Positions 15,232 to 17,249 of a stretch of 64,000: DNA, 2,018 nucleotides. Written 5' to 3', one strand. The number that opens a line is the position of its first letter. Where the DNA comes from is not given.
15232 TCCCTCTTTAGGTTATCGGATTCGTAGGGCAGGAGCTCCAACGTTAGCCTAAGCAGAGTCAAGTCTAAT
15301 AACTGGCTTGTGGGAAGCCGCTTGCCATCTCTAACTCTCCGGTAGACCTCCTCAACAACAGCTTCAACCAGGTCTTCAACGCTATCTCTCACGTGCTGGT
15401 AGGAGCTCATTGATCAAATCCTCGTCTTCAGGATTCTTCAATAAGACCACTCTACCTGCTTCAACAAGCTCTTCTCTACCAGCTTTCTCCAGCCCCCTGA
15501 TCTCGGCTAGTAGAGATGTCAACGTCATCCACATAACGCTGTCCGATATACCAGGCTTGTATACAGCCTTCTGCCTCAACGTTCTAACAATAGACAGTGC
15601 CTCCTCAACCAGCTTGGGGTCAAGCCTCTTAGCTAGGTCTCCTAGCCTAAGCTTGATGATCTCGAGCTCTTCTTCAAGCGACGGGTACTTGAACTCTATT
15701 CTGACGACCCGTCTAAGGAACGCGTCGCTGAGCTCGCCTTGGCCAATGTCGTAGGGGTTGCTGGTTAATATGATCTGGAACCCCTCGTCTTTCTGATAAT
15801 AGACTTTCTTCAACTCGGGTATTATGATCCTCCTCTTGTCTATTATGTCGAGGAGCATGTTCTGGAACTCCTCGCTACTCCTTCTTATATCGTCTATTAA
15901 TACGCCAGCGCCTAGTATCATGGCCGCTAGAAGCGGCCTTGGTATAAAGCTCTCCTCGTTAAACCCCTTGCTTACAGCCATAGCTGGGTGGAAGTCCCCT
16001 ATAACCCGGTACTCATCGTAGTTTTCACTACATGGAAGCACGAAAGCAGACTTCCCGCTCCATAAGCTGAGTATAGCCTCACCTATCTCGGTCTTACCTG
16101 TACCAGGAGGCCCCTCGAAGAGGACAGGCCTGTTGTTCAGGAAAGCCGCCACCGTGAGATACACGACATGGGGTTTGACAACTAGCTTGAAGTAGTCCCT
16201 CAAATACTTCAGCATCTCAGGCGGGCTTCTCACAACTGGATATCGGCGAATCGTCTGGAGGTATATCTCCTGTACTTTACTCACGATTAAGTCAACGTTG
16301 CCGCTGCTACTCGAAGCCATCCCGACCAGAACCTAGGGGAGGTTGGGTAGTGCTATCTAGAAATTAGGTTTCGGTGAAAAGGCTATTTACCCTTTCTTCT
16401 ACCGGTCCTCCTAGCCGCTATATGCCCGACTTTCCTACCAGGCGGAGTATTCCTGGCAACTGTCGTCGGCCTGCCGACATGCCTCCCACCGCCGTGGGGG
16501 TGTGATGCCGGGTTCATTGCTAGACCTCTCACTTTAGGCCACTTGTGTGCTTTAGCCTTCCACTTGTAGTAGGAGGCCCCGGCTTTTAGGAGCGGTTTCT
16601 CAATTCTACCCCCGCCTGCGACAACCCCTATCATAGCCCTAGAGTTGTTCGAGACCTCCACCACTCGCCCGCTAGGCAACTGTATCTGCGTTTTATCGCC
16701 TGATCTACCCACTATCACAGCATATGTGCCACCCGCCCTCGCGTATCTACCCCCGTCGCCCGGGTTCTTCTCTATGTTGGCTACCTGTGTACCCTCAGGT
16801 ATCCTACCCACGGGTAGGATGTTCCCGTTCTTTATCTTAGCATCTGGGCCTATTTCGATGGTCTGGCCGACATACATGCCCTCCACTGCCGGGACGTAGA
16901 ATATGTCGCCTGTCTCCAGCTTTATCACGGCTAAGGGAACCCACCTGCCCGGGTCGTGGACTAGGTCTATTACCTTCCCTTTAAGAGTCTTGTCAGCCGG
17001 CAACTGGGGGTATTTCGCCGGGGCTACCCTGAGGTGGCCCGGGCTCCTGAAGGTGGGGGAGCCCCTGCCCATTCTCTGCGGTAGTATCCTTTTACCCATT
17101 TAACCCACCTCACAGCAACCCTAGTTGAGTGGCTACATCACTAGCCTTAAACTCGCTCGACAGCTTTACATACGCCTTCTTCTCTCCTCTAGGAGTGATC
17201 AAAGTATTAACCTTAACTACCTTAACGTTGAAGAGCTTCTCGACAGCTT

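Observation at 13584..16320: MoxR-like AAA+ ATPase plus VWA/MIDAS protein inserted inside the ribosomal protein operon between L2 and S19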

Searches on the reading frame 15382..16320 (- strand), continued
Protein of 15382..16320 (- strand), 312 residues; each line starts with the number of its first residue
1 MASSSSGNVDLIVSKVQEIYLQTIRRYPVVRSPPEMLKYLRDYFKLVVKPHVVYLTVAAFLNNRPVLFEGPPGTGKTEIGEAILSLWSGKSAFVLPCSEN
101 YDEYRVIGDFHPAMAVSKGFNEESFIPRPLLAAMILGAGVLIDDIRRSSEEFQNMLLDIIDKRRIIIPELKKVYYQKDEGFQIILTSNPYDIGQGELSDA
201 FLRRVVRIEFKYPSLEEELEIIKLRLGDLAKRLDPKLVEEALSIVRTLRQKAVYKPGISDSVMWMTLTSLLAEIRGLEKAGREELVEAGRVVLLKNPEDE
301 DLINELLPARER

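Call 37: search_solved_structures(query=window:15382-16320:-, max_evalue=0.01, show_alignments=3)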
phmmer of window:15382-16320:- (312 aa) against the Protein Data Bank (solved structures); distinct sequences matched with E-value up to 0.01: 25.
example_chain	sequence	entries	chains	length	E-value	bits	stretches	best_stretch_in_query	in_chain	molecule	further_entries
6or5_A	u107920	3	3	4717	1.2e-30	109.9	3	63-205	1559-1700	Midasin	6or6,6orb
6i27_A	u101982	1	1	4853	1.2e-29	106.6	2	47-247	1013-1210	Midasin,Midasin,Midasin,Midasin,Midasin,Midasin,Midasin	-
6i26_A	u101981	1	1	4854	1.2e-29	106.6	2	47-247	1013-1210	Midasin,Midasin,Midasin,Midasin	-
6hyp_A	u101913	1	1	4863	1.2e-29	106.6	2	47-247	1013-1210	Midasin,Midasin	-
5jcs_s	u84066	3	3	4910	1.2e-29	106.6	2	47-247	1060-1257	Midasin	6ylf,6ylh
9qhd_A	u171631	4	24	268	8.8e-09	38.1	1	57-287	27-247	Nitric oxide reductase NorQ protein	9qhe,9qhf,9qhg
9qh4_A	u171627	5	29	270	8.1e-08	34.9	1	56-227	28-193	Protein NorQ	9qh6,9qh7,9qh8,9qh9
6l1q_C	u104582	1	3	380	2.9e-07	33.1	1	53-242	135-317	CbbQ protein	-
5c3c_A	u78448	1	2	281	3.7e-07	32.7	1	53-241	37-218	CbbQ/NirQ/NorQ domain protein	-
8j07_k9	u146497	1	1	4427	0.00066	22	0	52-87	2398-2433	Dynein axonemal heavy chain 2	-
6chs_H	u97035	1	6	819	0.0018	20.6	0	62-85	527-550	Putative cell division control protein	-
9fqr_D0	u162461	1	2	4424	0.0027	20.1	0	52-87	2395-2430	Dynein axonemal heavy chain 2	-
9if4_A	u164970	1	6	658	0.0034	19.7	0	66-187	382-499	ATP-dependent Clp protease ATP-binding subunit ClpC1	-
6oaa_B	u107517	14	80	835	0.0039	19.5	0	60-85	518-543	Cell division control protein 48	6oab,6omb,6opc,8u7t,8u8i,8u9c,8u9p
6oa9_A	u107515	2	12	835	0.004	19.5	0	60-85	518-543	Cell division control protein 48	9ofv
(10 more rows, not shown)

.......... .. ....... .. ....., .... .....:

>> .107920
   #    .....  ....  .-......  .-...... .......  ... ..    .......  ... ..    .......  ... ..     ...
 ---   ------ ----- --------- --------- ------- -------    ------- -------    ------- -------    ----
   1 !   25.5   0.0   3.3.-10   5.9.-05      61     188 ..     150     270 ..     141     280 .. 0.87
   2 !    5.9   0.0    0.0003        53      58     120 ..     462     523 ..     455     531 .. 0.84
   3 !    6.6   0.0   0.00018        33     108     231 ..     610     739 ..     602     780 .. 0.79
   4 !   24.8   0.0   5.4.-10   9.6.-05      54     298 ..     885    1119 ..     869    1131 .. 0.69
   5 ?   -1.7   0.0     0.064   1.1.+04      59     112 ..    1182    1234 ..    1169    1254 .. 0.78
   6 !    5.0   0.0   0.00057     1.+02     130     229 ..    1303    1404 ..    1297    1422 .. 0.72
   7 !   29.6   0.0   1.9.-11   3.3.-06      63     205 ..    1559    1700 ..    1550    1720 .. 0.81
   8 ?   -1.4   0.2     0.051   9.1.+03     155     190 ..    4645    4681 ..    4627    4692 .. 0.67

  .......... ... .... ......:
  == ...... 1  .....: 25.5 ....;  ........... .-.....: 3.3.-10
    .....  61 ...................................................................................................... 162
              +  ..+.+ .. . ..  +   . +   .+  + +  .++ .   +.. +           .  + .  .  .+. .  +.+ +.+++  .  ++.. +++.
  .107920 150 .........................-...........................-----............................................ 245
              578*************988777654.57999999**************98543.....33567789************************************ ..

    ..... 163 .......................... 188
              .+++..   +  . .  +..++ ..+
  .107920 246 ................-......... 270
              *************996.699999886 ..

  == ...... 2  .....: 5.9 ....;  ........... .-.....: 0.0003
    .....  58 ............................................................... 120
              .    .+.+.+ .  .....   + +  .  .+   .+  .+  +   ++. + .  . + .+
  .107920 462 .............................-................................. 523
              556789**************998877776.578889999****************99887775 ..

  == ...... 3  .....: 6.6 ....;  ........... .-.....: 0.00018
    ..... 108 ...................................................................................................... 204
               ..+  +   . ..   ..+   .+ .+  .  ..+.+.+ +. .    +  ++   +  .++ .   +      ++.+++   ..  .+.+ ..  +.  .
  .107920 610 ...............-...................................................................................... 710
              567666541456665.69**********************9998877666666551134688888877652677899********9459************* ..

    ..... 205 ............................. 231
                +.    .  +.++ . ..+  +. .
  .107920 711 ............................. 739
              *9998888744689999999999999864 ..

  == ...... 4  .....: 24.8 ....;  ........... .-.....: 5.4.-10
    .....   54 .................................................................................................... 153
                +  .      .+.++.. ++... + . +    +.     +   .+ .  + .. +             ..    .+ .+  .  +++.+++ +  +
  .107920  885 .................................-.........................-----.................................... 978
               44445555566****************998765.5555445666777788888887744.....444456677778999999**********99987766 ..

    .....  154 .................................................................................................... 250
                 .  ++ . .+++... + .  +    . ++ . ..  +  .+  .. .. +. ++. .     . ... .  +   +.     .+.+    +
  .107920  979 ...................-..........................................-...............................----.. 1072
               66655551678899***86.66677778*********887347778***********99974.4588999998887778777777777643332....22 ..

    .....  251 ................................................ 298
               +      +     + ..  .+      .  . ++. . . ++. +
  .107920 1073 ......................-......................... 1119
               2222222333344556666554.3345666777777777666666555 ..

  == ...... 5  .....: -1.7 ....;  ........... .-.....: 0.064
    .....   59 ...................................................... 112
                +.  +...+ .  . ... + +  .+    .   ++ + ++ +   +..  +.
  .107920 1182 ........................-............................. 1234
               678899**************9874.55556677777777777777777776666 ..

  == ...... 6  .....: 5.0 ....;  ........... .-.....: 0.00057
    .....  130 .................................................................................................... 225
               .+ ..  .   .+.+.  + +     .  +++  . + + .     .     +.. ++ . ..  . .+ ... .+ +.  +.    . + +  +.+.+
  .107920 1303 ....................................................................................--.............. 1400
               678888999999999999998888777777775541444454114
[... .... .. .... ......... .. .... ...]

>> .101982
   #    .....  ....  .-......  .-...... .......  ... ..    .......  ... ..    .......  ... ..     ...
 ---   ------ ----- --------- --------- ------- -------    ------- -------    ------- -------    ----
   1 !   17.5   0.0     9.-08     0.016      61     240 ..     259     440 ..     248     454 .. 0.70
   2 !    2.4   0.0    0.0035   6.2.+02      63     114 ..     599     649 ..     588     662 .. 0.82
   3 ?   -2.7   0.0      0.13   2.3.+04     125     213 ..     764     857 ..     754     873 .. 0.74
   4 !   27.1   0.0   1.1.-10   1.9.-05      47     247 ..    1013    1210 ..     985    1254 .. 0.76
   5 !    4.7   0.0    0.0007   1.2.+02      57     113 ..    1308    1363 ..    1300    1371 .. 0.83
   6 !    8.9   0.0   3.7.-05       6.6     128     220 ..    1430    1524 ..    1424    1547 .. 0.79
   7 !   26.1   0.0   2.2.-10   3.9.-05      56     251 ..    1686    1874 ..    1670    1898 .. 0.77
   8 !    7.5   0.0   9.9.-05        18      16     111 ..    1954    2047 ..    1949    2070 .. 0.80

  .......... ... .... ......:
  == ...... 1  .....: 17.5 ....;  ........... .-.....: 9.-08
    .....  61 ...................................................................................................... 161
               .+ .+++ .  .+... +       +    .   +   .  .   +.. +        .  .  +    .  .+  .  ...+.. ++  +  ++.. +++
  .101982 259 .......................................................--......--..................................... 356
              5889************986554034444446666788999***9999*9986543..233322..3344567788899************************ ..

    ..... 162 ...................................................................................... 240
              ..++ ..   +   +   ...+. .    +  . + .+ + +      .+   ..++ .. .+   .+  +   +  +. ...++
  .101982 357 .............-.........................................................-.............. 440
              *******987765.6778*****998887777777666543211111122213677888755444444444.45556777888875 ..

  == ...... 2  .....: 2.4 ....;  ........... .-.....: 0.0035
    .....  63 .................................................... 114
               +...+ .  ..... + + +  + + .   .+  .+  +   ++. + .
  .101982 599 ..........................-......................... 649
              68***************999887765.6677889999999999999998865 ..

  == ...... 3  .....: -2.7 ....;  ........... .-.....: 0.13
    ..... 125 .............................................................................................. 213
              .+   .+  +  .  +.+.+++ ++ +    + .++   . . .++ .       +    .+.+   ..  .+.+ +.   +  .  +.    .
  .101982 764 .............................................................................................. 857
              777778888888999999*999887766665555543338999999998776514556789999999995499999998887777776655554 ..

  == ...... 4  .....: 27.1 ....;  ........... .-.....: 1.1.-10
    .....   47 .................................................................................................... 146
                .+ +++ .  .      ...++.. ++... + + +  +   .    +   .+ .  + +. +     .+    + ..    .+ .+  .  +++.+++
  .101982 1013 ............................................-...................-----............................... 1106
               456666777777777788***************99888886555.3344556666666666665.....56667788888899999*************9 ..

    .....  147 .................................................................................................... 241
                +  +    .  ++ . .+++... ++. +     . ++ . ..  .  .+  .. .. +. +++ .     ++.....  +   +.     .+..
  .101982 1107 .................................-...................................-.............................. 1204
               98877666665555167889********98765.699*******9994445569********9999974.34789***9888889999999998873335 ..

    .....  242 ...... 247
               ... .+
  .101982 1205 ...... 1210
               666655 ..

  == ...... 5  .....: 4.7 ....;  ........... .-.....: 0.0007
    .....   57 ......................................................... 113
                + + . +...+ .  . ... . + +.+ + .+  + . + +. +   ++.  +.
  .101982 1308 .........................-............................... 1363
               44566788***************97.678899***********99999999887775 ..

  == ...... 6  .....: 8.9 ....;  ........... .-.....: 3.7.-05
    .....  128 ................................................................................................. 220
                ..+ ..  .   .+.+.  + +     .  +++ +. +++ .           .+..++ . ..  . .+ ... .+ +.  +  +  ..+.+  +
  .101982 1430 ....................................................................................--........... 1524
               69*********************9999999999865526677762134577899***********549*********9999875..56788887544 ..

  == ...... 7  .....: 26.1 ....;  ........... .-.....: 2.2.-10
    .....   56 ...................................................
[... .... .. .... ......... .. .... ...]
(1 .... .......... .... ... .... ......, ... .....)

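Call 91: find_related_loci(query=A2, collection=viral_contigs, flank=5000)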
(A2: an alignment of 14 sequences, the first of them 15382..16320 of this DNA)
Query A2 (312 aa) in viral_contigs; peptide patterns used: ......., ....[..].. (x = any residue, [..] = any of these).
82 stretches matched a pattern, but none encodes a relative of the query by tblastn (E <= 1e-3).

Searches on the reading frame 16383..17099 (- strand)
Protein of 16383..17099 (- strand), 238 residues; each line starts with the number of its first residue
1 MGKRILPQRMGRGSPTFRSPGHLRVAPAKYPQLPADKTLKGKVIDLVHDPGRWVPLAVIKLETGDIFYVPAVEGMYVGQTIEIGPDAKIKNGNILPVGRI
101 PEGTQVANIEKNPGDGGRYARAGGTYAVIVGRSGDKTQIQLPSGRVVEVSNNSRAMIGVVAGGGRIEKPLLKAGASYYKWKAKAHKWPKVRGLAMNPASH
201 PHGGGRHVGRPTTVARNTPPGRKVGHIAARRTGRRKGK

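Call 3: search_protein_families(library=pfam, proteins=[window:16383-17099:-], max_evalue=0.01)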
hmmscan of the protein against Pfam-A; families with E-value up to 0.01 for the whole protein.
window:16383-17099:- (238 aa): 2 families
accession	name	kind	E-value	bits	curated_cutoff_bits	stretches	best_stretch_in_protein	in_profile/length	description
PF03947.24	Ribosomal_L2_C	-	4.3e-44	150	33.7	1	90-219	1-121/126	Ribosomal Proteins L2, C-terminal domain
PF00181.30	Ribosomal_L2_N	-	0.0067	16.9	23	0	39-81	33-75/77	Ribosomal Proteins L2, RNA binding N-terminal domain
